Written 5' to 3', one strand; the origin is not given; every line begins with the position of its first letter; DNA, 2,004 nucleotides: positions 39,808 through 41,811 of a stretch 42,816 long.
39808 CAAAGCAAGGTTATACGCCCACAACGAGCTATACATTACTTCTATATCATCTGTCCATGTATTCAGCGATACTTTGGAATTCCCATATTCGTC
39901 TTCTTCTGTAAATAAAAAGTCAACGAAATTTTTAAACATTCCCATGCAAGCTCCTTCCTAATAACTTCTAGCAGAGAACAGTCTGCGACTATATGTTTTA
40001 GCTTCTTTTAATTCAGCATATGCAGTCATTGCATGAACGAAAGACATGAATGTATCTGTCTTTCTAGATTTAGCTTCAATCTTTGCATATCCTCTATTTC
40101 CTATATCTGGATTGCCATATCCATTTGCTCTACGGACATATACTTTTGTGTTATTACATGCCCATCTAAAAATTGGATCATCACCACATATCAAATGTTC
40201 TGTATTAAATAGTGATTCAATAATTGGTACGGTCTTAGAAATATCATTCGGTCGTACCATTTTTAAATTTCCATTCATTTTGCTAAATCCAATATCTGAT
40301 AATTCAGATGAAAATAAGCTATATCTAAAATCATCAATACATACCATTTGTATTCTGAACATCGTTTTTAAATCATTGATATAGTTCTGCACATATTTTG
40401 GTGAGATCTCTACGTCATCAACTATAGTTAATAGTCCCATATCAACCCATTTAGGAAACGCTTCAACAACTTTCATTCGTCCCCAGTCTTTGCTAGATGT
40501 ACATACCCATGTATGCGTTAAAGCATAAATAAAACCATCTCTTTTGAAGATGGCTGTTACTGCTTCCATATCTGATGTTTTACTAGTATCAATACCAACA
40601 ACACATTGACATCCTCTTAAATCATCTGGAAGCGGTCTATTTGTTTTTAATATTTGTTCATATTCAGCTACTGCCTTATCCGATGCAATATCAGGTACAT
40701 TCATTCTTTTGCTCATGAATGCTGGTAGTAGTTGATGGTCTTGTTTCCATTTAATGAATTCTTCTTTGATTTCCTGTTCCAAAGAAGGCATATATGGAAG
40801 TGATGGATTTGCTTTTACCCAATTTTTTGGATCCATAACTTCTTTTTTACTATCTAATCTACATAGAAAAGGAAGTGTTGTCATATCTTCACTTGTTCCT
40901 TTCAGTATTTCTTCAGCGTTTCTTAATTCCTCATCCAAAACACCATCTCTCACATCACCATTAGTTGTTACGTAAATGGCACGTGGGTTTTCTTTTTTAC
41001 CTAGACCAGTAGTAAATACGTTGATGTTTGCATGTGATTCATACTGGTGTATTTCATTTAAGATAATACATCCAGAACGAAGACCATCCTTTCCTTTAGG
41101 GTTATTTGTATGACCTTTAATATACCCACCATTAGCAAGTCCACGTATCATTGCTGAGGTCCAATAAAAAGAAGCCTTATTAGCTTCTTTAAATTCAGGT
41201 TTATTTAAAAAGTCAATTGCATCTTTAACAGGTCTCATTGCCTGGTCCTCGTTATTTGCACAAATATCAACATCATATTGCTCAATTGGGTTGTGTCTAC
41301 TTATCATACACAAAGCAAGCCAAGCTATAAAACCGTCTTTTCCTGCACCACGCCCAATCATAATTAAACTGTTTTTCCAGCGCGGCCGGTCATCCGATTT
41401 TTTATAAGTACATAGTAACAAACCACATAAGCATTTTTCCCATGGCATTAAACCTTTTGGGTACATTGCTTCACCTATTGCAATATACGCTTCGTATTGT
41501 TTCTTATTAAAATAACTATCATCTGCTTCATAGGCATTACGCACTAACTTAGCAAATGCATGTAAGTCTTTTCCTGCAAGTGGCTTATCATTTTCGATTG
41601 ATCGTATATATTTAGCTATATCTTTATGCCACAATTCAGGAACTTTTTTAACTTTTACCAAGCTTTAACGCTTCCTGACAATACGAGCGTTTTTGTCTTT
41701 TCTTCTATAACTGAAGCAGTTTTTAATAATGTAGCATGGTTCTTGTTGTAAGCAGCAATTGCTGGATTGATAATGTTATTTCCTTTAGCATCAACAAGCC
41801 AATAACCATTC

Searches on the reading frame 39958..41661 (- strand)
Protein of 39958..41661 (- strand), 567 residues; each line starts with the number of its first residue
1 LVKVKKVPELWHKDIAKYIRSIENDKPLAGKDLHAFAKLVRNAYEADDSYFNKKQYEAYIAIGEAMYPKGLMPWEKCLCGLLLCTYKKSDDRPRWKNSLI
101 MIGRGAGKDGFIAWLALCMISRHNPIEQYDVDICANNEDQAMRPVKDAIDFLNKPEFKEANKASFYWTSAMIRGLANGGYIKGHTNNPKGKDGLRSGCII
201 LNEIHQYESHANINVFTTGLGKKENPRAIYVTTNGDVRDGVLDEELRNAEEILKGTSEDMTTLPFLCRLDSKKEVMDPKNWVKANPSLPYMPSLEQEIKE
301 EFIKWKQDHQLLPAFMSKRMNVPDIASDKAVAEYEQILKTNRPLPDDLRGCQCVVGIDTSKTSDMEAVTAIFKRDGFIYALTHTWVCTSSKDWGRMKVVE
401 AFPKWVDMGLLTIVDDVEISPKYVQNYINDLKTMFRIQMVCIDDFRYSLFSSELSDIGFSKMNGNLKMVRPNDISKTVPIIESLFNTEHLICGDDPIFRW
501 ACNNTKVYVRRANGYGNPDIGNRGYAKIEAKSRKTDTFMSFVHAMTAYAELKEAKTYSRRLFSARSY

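Call 55: search_dna_similar(query=window:39958-41661:-, collection=phages, mode=protein, max_evalue=1e-20, max_rows=15)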
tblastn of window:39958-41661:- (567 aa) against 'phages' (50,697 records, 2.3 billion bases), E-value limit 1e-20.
Records with a match: 495; places in all: 495; records where one place covers at least 80% of the query: 479.
Best place of each record, by identity: <60% 495.
By first word of the organism name: Staphylococcus 168; Paenibacillus 102; Lactococcus 66; Streptococcus 49; Ralstonia 29; Listeria 18; Bacillus 17; Bacteriophage 9; Lactobacillus 9; Enterococcus 4; and 16 more.
By host as written in the record: Staphylococcus aureus 62; Lactococcus lactis 48; Paenibacillus larvae 37; - 31; Ralstonia solanacearum 21; Paenibacillus larvae ATCC 9545 17; Paenibacillus larvae NRRL 2605 14; Paenibacillus larvae 2017 10; and 176 more.
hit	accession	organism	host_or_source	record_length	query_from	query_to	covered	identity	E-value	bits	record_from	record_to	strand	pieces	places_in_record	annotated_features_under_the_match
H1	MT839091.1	Bacteriophage sp.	human fecal samples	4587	11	562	97%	42.3%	2e-142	453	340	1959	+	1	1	record has no annotation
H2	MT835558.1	Bacteriophage sp.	human fecal samples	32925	14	551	95%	42.7%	1e-134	438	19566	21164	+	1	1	record has no annotation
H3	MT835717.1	Bacteriophage sp.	human fecal samples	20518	14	551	95%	41.6%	2e-134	437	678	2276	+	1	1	record has no annotation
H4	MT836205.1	Bacteriophage sp.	human fecal samples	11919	14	546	94%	41.2%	1e-130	426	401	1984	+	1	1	record has no annotation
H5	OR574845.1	Clostridium phage phiCs5676-1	[Clostridium] scindens DSM 5676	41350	18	561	96%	37.3%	9e-103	346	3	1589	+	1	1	similar to terminase large subunit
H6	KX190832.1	Bacillus phage vB_BtS_BMBtp13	Bacillus thuringiensis BGSC 4R1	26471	11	566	98%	33.4%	2e-101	342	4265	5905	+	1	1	terminase large subunit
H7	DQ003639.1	Listeria phage B025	Listeria monocytogenes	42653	12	553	96%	34.2%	9e-83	288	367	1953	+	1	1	terL: putative terminase large subunit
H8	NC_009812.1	Listeria phage B025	Listeria monocytogenes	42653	12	553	96%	34.2%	9e-83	288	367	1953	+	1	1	terL: terminase large subunit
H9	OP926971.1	Listeria phage FHC15313-PLM26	Listeria monocytogenes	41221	12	553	96%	34.2%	6e-82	286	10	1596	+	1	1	terminase large subunit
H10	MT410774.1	Psychrobacillus phage Spoks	Psychrobacillus psychrodurans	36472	11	555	96%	34.0%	4e-96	327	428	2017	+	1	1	terminase large subunit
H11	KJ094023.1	Listeria phage LP-101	Listeria monocytogenes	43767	12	553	96%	34.1%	5e-83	288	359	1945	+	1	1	terminase large subunit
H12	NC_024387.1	Listeria phage LP-101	Listeria monocytogenes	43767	12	553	96%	34.1%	5e-83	288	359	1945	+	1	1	terminase large subunit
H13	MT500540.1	Listeria phage LP-HM00113468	Listeria monocytogenes HM00113468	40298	12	553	96%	34.1%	3e-82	286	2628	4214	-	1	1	terminase large subunit protein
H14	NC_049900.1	Listeria phage LP-HM00113468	Listeria monocytogenes HM00113468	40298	12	553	96%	34.1%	3e-82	286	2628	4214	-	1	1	terminase large subunit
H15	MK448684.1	Streptococcus phage Javan151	Streptococcus dysgalactiae ERR109312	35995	15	567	98%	33.3%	1e-82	287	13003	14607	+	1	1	terminase large subunit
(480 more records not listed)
